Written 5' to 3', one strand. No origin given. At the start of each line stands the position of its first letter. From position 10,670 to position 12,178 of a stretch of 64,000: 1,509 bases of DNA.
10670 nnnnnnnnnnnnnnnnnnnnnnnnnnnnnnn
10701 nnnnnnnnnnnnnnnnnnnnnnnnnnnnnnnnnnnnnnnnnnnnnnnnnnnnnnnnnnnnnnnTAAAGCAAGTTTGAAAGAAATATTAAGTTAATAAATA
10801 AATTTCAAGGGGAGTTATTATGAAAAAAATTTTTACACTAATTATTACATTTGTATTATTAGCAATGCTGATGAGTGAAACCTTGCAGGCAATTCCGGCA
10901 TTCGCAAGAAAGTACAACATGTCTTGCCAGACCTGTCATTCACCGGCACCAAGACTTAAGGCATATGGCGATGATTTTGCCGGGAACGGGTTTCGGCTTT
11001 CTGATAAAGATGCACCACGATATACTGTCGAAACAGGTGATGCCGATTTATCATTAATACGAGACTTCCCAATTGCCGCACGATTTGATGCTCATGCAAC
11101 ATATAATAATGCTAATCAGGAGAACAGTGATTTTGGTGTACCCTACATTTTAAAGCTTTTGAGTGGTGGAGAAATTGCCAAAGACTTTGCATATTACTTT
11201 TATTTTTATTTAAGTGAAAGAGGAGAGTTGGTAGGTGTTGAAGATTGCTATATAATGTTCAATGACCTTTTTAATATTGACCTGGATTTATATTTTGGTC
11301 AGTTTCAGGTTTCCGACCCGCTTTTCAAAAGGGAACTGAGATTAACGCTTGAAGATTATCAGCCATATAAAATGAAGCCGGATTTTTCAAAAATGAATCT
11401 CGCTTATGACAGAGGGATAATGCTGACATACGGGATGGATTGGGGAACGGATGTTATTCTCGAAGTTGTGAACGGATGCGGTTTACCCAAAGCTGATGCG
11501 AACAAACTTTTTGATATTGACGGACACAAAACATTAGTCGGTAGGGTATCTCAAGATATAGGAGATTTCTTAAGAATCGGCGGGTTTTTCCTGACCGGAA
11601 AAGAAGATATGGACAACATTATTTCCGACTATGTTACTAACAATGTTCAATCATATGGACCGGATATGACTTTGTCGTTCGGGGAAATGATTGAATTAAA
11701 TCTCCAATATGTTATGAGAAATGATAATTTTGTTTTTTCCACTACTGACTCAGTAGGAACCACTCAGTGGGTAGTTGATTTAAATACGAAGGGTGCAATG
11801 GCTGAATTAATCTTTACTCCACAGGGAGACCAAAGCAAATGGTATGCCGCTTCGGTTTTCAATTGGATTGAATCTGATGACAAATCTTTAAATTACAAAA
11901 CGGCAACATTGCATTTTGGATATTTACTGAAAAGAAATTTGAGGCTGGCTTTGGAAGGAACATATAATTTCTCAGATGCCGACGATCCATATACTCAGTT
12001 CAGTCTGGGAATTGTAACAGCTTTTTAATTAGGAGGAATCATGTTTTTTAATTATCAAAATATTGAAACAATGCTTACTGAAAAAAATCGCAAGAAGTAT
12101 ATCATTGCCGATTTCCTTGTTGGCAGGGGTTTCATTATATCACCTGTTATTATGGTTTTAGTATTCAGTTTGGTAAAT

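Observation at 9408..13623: Putative extracellular electron-transfer operon: pentaheme cytochrome c, Cyc2-like fused cytochrome-porin, two paralogous 4-TM proteins, DUF3592-like protein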

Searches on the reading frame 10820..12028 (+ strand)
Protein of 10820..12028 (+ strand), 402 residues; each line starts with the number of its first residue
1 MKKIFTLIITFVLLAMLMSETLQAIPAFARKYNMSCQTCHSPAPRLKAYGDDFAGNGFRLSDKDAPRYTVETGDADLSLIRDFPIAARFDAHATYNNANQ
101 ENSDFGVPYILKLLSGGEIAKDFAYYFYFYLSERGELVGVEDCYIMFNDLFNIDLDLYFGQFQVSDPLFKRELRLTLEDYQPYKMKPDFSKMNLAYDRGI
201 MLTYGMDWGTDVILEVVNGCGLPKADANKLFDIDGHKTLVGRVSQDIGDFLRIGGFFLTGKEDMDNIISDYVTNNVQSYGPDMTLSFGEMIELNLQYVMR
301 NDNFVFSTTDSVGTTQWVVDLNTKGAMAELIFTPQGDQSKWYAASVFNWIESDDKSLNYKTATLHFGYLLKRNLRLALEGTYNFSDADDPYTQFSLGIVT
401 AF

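Call 3: search_protein_families(library=pfam, proteins=[window:10820-12028:+], max_evalue=0.1)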
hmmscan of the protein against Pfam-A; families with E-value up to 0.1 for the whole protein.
window:10820-12028:+ (402 aa): 0 families

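Call 4: search_protein_families(library=ncbifam, proteins=[window:10820-12028:+], max_evalue=0.1)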
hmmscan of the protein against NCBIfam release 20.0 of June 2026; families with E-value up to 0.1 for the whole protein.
window:10820-12028:+ (402 aa): 0 families

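Call 5: find_homologous_proteins(query=window:10820-12028:+)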
Query window:10820-12028:+ (402 aa): 5008 proteins with E <= 0.001 among 8000 candidates; the best 120 are listed.
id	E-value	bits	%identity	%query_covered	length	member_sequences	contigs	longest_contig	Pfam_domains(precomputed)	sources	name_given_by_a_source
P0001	5.4e-273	923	100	100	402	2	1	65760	-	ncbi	ncbi:MAG: hypothetical protein V1779_17225 [bacterium]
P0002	1.6e-211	721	77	100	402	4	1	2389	-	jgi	-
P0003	8.9e-203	692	74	100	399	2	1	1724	-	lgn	-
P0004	6.2e-199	679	73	100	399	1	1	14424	-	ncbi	ncbi:hypothetical protein ACFLSQ_07105 [Bacteroidota bacterium]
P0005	3.6e-194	663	71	100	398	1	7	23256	-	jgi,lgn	jgi:hypothetical protein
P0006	1.4e-191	655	70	100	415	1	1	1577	-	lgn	-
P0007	4.5e-186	637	69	100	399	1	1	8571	-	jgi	jgi:hypothetical protein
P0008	4.1e-184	630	67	100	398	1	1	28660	-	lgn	-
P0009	6.9e-184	630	69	100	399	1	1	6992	-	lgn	-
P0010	2.1e-183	628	69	100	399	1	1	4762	-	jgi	jgi:hypothetical protein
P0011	3.8e-183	627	68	100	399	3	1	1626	-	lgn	-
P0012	1.1e-182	626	70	95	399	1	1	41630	-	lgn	-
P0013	1.1e-182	626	68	100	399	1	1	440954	-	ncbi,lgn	-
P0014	4.7e-182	624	68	100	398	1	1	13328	-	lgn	-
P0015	1.0e-181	623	67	100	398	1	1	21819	-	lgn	-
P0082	1.4e-143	497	57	100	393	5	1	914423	-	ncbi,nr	ncbi:MAG: hypothetical protein H6612_00905 [Ignavibacteriales bacterium]|nr:hypothetical protein [Ig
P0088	6.5e-143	495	56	100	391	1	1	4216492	-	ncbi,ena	-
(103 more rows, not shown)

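Call 6: search_solved_structures(query=window:10820-12028:+, max_evalue=10)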
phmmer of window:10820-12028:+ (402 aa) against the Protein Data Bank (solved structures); distinct sequences matched with E-value up to 10: 1.
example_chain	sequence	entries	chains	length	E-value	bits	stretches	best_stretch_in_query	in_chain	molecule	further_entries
6x89_S4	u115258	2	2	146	1.9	10.7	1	18-59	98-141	NADH dehydrogenase [ubiquinone] iron-sulfur protein 4, mitochondrial | NDUS4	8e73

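Call 10: find_encoding_contigs(protein=P0001, flank=10000, max_places=3)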
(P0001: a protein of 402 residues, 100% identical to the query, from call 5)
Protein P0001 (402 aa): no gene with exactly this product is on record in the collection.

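Call 11: find_encoding_contigs(protein=P0088, flank=6000, max_places=2)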
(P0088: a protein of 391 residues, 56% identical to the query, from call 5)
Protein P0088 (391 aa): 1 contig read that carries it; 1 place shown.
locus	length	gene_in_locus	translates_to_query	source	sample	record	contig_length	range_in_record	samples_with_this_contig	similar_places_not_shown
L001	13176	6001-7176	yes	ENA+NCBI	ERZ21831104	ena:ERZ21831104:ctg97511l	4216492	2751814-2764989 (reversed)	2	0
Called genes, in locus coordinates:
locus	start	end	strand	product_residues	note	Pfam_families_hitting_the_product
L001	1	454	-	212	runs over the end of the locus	PF01914:MarC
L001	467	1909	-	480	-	PF00282:Pyridoxal_deC, PF05889:SepSecS (weak)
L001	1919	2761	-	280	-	PF20434:BD-FAE (weak), PF12146:Hydrolase_4, PF00561:Abhydrolase_1, PF12697:Abhydrolase_6, PF00326:Peptidase_S9 (faint), PF08538:DUF1749 (faint)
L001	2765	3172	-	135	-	PF01042:Ribonuc_L-PSP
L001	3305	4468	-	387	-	PF07661:MORN_2 (faint), PF03544:TonB_C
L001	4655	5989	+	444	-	PF14522:Cytochrome_C7 (faint), PF13435:Cytochrome_C554 (weak), PF03264:Cytochrom_NNT (weak)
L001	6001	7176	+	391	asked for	-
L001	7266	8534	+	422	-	-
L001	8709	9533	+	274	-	-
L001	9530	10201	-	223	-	PF02517:Rce1-like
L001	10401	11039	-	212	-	PF05235:CHAD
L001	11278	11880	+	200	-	-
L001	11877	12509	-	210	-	PF00072:Response_reg, PF00196:GerE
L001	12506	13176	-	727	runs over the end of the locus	PF08448:PAS_4 (faint), PF00989:PAS (faint), PF13426:PAS_9, PF07730:HisKA_3, PF02518:HATPase_c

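Call 12: find_encoding_contigs(protein=P0013, flank=6000, max_places=2)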
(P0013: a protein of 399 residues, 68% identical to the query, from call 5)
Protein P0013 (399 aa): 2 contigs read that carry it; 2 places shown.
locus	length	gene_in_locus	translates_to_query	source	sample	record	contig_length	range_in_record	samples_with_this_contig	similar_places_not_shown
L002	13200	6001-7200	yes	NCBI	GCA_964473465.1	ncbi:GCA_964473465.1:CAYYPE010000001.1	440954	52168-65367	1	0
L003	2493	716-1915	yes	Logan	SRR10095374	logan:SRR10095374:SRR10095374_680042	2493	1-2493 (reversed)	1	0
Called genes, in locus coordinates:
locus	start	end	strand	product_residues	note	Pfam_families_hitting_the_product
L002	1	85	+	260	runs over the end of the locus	PF00378:ECH_1, PF16113:ECH_2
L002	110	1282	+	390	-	PF02737:3HCDH_N, PF03446:NAD_binding_2 (weak), PF00725:3HCDH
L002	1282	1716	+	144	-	PF03061:4HBT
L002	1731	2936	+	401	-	PF00108:Thiolase_N, PF02803:Thiolase_C, PF22691:Thiolase_C_1 (faint)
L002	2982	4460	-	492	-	PF04244:DPRP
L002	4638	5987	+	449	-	PF14522:Cytochrome_C7 (faint), PF13435:Cytochrome_C554 (weak), PF03264:Cytochrom_NNT (weak)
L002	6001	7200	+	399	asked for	-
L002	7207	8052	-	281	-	PF00512:HisKA, PF02518:HATPase_c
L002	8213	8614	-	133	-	-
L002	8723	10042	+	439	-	PF00919:UPF0004, PF04055:Radical_SAM, PF01938:TRAM (weak)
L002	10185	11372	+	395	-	PF00999:Na_H_Exchanger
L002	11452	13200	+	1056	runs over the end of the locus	PF01326:PPDK_N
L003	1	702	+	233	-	?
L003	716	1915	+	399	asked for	-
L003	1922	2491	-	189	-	?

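Call 13: find_encoding_contigs(protein=P0082, flank=6000, max_places=2)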
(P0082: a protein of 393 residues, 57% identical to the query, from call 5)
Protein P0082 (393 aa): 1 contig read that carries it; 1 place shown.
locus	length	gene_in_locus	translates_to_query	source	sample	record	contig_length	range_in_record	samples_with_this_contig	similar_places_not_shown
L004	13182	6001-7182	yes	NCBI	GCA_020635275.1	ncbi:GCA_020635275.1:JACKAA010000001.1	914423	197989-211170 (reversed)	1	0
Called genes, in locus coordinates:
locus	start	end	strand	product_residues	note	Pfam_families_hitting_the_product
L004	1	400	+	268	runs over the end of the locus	-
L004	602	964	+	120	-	-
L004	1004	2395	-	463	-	PF00072:Response_reg, PF00158:Sigma54_activat, PF14532:Sigma54_activ_2, PF25601:AAA_lid_14, PF02954:HTH_8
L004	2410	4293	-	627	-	PF00512:HisKA, PF02518:HATPase_c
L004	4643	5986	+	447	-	PF14522:Cytochrome_C7 (faint), PF13435:Cytochrome_C554 (weak)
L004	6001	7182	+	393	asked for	-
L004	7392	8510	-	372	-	-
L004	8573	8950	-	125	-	-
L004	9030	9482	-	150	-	-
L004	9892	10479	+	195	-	PF09968:DUF2202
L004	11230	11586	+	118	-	-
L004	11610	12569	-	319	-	PF03741:TerC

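Call 19: predict_structure(alignment_id=A1)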
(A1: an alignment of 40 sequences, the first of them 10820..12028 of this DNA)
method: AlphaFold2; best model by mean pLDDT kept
length: 402 residues; sequences in the alignment: 40
mean_pLDDT: 76.4   pTM: 0.73
mean pLDDT of the five models: 76.4, 76.4, 74.0, 73.1, 70.5
residues with pLDDT >= 90: 72; 70-90: 221; 50-70: 73; < 50: 36
segments of 3 or more residues with pLDDT < 50: 24-47, 55-57, 167-173
pLDDT, mean of each block of 10 residues (from residue 1): 88 84 41 39 49 51 53 67 72 78 62 75 79 79 82 86 63 60 82 82 87 86 61 80 87 90 74 88 87 90 84 79 92 79 90 92 88 79 91 85 68
secondary structure, 60 per line:
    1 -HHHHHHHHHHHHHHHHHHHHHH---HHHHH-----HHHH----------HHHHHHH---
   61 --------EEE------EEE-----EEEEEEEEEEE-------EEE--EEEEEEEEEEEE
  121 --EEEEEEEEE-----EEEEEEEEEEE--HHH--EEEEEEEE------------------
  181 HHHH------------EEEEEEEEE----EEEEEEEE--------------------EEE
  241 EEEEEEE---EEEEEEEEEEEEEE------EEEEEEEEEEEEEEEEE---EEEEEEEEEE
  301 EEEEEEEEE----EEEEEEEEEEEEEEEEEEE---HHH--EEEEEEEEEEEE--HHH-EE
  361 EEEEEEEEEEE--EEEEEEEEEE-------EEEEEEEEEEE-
elements in order: H2-23 H27-31 H37-40 H51-57 E69-71 E78-80 E86-96 E104-106 E109-120 E123-131 E137-147 E155-162 H181-184 E197-205 E210-217 E238-247 E251-264 E271-287 E291-309 E314-332 E341-352 E359-371 E374-383 E391-401

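Call 21: search_protein_representatives(protein=window:10820-12028:+)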
Query: 402 residues. Proteins with E-value up to 0.001 (for the whole library): 1661; up to 1e-10: 336; up to 1e-30: 101. The best 150 are listed.
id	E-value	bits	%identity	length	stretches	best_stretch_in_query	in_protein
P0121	1.9e-135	468.5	55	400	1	1-402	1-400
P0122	5.3e-127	440.6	54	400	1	1-400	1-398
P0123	5.0e-117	407.8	49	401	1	7-402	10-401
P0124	1.5e-113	396.4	49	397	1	8-401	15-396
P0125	5.4e-108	378.1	47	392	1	1-402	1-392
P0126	1.7e-107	376.4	47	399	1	2-402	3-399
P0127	1.1e-98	347.4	46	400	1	1-402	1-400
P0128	7.5e-98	344.7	47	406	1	1-385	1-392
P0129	7.6e-97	341.3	46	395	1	6-395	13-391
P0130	1.1e-91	324.3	49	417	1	19-382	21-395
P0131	7.1e-91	321.7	47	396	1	10-402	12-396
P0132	5.5e-87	308.9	46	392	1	5-401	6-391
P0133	8.9e-87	308.2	45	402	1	12-386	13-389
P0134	1.4e-86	307.6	44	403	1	13-400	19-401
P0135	1.3e-85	304.4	44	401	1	4-388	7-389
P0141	2.3e-76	273.9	41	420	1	5-388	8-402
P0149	5.8e-69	249.5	39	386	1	12-402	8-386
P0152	3.0e-67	243.9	41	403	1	22-402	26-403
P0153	5.7e-67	243.0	36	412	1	9-382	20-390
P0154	5.1e-65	236.5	37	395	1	12-382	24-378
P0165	1.5e-54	202.1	37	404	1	11-387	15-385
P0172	4.5e-50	187.3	34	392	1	7-388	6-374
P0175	6.9e-49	183.4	33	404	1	2-388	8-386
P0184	3.0e-43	164.9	35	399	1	14-385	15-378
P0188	9.0e-42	160.0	31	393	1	5-402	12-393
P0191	3.2e-39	151.6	35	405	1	11-351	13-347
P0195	5.9e-38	147.4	28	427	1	8-386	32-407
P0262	1.4e-22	96.8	30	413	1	16-388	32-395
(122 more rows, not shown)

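Call 29: fold_search(model_id=the predicted structure, library=pdb)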
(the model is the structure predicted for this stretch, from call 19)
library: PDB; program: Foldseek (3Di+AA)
matches with E <= 10: 1013; with E <= 0.001: 236
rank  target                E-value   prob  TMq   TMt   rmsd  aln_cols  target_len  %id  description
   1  1e54_A                2.8e-11  1.00  0.52  0.61   6.1       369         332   11  Anion-selective porin from Comamonas acidovorans (released 2001-07-12)
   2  5oyk                  3.9e-11  1.00  0.48  0.58   7.1       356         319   10  Outer-membrane expressed OmpT of Vibrio cholerae (released 2018-04-25)
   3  4rjw                  7.3e-11  1.00  0.54  0.51   8.0       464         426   13  Crystal structure of Pseudomonas aeruginosa OprO (released 2015-10-21)
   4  6ehf                  8.2e-11  1.00  0.51  0.62   6.5       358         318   10  OmpT (in-vitro folded), an outer membrane protein Vibrio cholerae (trimer form) (released 2018-04-25)
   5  9j9l                  9.6e-11  1.00  0.51  0.59   8.0       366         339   11  artificial mononuclear Zn-bound metalloprotein 1 (M1:Zn) (released 2025-07-02)
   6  7eqm_A                1.1e-10  1.00  0.56  0.67   5.3       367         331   11  Apo Truncated VhChiP (Delta 1-19) (released 2022-08-10)
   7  6ehb_B                1.4e-10  1.00  0.48  0.60   7.2       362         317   10  OmpU, an outer membrane protein, of Vibrio cholerae (released 2018-04-25)
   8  5nup_A                1.7e-10  1.00  0.51  0.58   8.1       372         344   11  Structural basis for maintenance of bacterial outer membrane lipid asymmetry (released 2017-10-25)
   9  1hxt                  1.7e-10  1.00  0.52  0.59   8.3       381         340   12  OMPF PORIN MUTANT NQAAA (released 2001-06-06)
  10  4lsi_A                2.1e-10  1.00  0.53  0.62   7.8       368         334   12  Ion selectivity of OmpF porin soaked in 0.3M KBr (released 2013-10-23)
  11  7fdy_C                2.1e-10  1.00  0.50  0.58   8.2       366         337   10  Structure of OmpF1 (released 2022-11-16)
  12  9j9o_A                2.1e-10  1.00  0.50  0.58   8.3       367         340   11  artificial dinuclear Zn-bound metalloprotein 1 (D1:2Zn) (released 2025-07-02)
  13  6zhp                  2.8e-10  1.00  0.53  0.61   7.8       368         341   12  Crystal structure of OmpF porin soaked in ciprofloxacin metaloantibiotic (released 2021-05-05)
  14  9j9n_A                2.8e-10  1.00  0.52  0.61   8.0       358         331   11  artificial mononuclear Zn-bound metalloprotein 2 (M2:Zn) (released 2025-07-02)
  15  3fyx                  2.9e-10  1.00  0.49  0.57   8.2       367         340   11  The Structure of OmpF porin with a synthetic dibenzo-18-crown-6 as modulator (released 2009-06-30)
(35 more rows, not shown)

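Call 32: find_related_loci(query=A1, collection=genome_contigs, flank=5000)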
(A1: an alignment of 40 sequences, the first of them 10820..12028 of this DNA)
Query A1 (402 aa) in genome_contigs; peptide patterns used: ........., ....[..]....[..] (x = any residue, [..] = any of these).
599 stretches matched a pattern (row limit reached: there are more); 589 encode a relative of the query (tblastn E <= 1e-3); the best 80 are kept; 80 distinct loci.
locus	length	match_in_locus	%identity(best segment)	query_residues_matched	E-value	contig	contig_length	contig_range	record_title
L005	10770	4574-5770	68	1-402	0e+0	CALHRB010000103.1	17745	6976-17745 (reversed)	MAG: Candidatus Kapabacteria bacterium isolate N1_Bin_Bin_40_sub genome assembly, contig: c_000004109683, whole genome s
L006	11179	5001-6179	62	11-402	7e-170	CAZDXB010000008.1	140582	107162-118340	MAG TPA_asm: uncultured Hyphomicrobiales bacterium isolate SRP141376_co1_185 genome assembly, contig: NODE_255_length_14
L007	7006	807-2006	57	1-402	1e-158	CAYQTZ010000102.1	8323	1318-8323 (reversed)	MAG TPA_asm: uncultured Hyphomicrobiales bacterium isolate SRP319275_co2_101 genome assembly, contig: NODE_8963_length_8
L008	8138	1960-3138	57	1-402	5e-155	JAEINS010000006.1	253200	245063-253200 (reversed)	MAG: Melioribacteraceae bacterium isolate MAG10 NODE_47_length_253200_cov_190.002813, whole genome shotgun sequence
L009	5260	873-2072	57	1-402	3e-154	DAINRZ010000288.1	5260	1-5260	MAG TPA_asm: Candidatus Kapaibacterium sp. isolate CTOTU29498 NODE_8571_length_5260_cov_5.735255, whole genome shotgun s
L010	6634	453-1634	56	1-402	8e-151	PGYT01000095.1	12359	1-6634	MAG: Ignavibacteriae bacterium HGW-Ignavibacteriae-2 08E140C01_z5_2013_Ig3399_v2_scaffold_3314, whole genome shotgun seq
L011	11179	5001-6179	57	1-402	1e-149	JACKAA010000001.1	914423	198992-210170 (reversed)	MAG: Ignavibacteriales bacterium isolate HK-STAS-BACT-78 HK-STAS-BACT-78_1, whole genome shotgun sequence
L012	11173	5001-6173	58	1-402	5e-149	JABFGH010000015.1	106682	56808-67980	MAG: Ignavibacteriae bacterium isolate IGN16 c_000000000015, whole genome shotgun sequence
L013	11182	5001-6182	58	1-402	4e-149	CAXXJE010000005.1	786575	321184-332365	MAG: Melioribacteraceae bacterium isolate 0e482c3f-fd6f-4299-bd25-db1c54be0b18 genome assembly, contig: contig_5, whole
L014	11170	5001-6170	55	1-402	2e-148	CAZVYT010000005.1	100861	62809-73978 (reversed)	MAG TPA_asm: uncultured Melioribacter sp. isolate binchicken_co266_133 genome assembly, contig: NODE_493_length_100861_c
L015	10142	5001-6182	57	1-402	9e-148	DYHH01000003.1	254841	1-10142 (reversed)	MAG TPA_asm: Melioribacter roseus isolate BE2012_2_34_37 Afr_mines_BE2012_17_length_254841_cov_15_737238, whole genome s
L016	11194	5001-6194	56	1-402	4e-147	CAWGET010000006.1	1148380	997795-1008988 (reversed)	MAG: uncultured Melioribacteraceae bacterium isolate MFD01721.bin.1.80 genome assembly, contig: contig_39562, whole geno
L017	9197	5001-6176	57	1-402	7e-147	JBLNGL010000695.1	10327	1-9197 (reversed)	MAG: Ignavibacteria bacterium isolate MAG21 PRJNA1031785_bin8_renamed_694, whole genome shotgun sequence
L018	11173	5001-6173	56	1-402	6e-147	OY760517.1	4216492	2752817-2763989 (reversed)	MAG: Melioribacteraceae bacterium isolate c8b6aad9-4aa7-488e-baf1-dd4234e1cecc genome assembly, chromosome: 1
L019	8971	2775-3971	55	1-402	2e-146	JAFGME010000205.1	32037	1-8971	MAG: Bacteroidales bacterium isolate Zod_Metabat.457 k87_7778405, whole genome shotgun sequence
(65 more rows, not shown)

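Call 51: find_encoding_contigs(protein=P0172, flank=5000, max_places=2)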
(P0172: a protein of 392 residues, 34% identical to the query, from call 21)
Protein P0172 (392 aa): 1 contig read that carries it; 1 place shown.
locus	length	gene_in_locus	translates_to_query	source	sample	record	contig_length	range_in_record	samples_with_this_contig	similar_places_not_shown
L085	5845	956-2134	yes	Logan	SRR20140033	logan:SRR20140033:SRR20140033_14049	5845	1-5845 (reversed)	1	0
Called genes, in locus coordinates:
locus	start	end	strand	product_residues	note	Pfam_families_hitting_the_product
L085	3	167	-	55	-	?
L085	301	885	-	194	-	PF03588:Leu_Phe_trans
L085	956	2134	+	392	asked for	-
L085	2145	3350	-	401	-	PF01960:ArgJ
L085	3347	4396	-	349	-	PF01118:Semialdhyde_dh, PF22698:Semialdhyde_dhC_1, PF02774:Semialdhyde_dhC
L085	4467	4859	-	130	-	PF00380:Ribosomal_S9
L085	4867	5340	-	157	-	PF00572:Ribosomal_L13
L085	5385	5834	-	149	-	PF02577:BFN_dom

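Call 52: find_encoding_contigs(protein=P0262, flank=5000, max_places=2)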
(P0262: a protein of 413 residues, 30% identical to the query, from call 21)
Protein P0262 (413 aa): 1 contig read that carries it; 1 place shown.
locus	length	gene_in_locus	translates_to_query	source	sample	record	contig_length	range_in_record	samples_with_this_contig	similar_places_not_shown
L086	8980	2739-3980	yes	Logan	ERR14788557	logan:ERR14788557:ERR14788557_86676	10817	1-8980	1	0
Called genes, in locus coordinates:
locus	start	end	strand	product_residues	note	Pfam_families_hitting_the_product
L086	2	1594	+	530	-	?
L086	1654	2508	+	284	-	PF13641:Glyco_tranf_2_3, PF00535:Glycos_transf_2 (faint), PF13712:Glyco_tranf_2_5 (weak)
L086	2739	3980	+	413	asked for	-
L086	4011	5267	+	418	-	-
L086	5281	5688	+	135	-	PF00034:Cytochrom_C, PF13442:Cytochrome_CBB3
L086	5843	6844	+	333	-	PF00044:Gp_dh_N, PF02800:Gp_dh_C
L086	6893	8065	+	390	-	PF04055:Radical_SAM, PF13353:Fer4_12, PF13186:SPASM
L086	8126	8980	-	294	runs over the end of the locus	PF00561:Abhydrolase_1, PF12146:Hydrolase_4, PF12697:Abhydrolase_6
